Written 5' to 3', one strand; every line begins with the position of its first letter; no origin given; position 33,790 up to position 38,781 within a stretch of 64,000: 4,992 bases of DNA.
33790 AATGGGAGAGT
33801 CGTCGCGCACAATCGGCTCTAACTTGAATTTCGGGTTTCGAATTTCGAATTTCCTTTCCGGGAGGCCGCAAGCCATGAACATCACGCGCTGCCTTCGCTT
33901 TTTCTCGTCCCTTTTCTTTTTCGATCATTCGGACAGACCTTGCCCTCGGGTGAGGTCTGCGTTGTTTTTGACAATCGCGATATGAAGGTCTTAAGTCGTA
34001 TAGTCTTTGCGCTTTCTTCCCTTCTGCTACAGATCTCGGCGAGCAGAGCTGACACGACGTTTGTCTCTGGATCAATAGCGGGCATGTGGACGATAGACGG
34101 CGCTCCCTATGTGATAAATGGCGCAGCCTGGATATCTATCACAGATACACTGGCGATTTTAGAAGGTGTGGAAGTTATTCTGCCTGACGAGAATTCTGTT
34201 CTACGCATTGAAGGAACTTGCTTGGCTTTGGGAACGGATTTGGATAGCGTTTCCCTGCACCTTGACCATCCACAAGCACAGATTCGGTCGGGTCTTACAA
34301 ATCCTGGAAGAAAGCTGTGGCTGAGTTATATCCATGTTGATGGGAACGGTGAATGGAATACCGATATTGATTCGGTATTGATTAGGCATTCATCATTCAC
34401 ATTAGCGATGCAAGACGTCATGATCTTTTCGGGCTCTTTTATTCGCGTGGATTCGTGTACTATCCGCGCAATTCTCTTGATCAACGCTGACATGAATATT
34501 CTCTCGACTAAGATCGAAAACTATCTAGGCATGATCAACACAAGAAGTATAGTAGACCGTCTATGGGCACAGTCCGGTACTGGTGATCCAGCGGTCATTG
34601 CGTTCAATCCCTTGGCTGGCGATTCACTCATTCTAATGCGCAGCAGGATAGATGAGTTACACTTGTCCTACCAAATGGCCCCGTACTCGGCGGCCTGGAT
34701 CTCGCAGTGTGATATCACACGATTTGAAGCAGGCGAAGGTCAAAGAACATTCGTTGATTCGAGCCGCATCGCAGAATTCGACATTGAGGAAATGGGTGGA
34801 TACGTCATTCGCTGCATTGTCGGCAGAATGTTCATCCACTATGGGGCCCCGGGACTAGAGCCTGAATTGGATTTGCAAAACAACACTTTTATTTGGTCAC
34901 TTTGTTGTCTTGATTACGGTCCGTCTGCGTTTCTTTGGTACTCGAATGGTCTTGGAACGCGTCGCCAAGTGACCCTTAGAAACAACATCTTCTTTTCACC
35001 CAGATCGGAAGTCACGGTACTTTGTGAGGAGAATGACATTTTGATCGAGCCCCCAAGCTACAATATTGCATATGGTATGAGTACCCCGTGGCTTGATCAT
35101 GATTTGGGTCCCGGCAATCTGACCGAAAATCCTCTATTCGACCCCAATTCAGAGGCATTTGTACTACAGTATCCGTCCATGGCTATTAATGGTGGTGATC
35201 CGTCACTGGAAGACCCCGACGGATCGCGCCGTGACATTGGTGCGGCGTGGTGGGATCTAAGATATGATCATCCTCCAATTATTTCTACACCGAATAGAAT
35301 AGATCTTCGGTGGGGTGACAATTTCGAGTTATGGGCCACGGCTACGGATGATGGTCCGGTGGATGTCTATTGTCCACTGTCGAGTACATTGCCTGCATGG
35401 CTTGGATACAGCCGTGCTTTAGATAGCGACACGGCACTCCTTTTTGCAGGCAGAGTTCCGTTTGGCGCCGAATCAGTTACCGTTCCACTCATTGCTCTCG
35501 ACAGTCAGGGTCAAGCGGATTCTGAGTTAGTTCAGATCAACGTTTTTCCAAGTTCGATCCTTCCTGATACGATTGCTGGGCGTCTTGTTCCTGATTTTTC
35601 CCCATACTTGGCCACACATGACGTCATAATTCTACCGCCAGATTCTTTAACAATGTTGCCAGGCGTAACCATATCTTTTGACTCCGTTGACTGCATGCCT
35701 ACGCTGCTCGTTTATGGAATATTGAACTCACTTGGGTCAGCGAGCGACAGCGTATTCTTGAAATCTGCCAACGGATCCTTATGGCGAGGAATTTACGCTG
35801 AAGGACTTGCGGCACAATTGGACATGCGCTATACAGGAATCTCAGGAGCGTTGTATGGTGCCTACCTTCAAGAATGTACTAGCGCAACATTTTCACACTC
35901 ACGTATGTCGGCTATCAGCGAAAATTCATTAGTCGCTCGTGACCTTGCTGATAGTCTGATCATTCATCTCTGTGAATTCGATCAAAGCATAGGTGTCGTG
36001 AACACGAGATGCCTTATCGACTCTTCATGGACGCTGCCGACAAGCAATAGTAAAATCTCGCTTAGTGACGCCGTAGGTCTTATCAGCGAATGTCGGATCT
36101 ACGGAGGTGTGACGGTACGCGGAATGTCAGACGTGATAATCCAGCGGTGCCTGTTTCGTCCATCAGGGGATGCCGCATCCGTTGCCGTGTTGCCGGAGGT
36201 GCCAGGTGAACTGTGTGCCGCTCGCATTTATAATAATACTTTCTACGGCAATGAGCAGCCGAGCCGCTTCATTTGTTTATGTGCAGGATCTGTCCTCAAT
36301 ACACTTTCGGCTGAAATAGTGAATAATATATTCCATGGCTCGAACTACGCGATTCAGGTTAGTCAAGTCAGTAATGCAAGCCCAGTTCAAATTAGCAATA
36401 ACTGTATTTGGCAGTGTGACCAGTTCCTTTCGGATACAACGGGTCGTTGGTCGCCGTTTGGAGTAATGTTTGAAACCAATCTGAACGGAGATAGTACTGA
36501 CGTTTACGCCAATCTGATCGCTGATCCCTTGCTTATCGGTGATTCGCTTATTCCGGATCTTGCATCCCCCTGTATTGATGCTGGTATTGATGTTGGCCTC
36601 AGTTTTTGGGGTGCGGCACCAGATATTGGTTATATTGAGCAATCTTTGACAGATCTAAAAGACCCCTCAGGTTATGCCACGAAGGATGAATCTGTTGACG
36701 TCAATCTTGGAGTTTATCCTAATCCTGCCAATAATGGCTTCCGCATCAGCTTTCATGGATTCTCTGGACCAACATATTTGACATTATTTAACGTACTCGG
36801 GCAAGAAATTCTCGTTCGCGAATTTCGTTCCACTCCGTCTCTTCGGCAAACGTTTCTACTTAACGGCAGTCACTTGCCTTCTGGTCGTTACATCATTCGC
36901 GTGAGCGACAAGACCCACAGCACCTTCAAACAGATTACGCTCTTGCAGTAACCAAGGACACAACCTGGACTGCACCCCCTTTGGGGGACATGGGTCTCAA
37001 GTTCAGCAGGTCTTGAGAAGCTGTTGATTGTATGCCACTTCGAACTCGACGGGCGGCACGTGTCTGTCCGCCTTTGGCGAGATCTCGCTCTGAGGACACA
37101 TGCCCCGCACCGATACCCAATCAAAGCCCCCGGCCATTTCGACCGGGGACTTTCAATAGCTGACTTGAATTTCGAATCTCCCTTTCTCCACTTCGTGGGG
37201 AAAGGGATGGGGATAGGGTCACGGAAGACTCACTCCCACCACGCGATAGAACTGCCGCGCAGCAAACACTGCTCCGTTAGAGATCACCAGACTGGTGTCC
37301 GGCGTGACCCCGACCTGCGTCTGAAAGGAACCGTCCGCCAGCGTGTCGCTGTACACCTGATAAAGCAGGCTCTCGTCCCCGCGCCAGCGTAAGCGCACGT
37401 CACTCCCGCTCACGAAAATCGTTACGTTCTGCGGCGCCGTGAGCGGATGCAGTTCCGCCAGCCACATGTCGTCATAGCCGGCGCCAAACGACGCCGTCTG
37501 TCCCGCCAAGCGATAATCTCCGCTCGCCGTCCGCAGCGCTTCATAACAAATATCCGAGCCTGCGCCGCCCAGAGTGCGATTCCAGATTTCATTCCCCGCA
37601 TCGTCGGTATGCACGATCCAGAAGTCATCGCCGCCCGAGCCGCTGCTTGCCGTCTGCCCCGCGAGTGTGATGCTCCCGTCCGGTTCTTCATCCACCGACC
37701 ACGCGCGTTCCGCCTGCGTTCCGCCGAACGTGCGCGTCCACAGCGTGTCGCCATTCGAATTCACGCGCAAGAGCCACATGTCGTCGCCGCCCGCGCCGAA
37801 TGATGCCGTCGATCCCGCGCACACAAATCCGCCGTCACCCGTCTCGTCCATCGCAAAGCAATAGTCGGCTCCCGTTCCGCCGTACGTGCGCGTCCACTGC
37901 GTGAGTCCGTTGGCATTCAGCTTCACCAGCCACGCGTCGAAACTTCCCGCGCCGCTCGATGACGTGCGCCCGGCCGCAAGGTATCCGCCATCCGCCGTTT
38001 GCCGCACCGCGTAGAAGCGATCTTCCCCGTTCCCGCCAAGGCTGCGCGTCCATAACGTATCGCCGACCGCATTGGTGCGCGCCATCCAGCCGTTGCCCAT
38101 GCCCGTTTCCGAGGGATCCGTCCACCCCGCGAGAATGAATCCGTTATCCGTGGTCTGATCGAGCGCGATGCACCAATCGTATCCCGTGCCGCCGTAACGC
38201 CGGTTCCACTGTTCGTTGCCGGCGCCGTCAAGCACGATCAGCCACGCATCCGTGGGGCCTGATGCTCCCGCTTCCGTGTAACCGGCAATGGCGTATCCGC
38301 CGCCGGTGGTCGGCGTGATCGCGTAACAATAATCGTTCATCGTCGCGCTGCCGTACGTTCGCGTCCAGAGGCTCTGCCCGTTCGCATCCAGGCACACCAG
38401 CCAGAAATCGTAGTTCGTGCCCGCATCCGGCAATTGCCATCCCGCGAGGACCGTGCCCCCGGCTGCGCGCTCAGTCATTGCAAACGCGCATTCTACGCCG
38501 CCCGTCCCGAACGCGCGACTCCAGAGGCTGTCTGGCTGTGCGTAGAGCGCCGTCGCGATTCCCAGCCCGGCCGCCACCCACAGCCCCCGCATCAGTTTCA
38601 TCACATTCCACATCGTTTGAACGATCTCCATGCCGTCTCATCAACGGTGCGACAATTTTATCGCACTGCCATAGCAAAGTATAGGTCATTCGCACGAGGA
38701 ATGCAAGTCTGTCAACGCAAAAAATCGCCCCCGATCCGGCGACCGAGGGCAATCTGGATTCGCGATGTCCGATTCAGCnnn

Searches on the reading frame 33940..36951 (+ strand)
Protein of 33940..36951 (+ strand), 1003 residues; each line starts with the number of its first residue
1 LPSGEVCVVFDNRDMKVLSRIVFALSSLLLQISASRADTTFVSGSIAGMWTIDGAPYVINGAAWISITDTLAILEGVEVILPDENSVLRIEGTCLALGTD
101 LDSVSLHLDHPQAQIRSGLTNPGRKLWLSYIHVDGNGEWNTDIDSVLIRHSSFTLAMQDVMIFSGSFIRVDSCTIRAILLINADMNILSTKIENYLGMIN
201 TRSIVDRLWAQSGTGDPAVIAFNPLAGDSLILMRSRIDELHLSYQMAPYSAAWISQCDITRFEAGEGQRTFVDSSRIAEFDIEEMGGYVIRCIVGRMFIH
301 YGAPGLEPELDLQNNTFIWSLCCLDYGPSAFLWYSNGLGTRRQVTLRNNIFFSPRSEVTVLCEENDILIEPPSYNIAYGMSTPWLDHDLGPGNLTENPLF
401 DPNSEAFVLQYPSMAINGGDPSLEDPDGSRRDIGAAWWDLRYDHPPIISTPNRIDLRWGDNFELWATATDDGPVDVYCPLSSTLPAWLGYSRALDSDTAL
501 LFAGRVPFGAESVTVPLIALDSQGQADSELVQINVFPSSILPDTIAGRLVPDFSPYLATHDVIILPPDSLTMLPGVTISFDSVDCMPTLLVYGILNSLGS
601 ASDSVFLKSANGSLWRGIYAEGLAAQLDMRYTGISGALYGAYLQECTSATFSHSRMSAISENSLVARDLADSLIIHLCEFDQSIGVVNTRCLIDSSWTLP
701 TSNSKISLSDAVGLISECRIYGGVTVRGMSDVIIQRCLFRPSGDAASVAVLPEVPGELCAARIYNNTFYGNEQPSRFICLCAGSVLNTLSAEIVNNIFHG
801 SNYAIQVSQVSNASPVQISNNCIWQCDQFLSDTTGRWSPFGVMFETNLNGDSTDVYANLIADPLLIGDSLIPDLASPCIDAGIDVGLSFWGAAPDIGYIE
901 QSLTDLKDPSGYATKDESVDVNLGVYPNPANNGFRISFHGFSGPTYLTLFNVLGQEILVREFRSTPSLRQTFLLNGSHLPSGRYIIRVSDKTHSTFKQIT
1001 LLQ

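Call 62: search_protein_families(library=pfam, proteins=[window:33940-36951:+], max_evalue=0.0001)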
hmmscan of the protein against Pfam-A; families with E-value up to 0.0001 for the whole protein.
window:33940-36951:+ (1003 aa): 2 families
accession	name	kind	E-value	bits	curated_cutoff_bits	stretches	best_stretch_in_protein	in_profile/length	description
PF18962.6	Por_Secre_tail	-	2.9e-09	37.5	27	1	925-999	1-73/75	Secretion system C-terminal sorting domain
PF17161.10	DUF5123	-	9.2e-05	24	35.1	0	763-833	3-71/113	Domain of unknown function (DUF5123)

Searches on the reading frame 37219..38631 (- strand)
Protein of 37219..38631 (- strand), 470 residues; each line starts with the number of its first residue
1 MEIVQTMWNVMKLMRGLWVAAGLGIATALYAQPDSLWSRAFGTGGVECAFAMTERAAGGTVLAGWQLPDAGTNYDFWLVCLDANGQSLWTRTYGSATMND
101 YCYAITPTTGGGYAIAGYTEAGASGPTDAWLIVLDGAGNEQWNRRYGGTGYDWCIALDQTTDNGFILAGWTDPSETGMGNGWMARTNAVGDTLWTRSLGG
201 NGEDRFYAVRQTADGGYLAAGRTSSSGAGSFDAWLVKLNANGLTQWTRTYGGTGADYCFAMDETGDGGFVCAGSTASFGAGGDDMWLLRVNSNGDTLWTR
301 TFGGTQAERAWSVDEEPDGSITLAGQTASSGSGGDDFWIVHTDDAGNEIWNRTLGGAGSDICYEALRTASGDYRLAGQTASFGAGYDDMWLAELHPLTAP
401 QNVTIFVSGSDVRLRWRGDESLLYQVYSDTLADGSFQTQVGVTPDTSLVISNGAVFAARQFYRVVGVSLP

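Call 62: search_protein_families(library=pfam, proteins=[window:37219-38631:-], max_evalue=0.0001)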
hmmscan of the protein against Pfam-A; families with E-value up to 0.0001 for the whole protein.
window:37219-38631:- (470 aa): 1 family
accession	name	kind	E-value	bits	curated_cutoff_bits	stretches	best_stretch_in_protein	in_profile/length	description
PF17164.10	DUF5122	-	4e-05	24.2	27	0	213-242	2-30/36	Domain of unknown function (DUF5122) beta-propeller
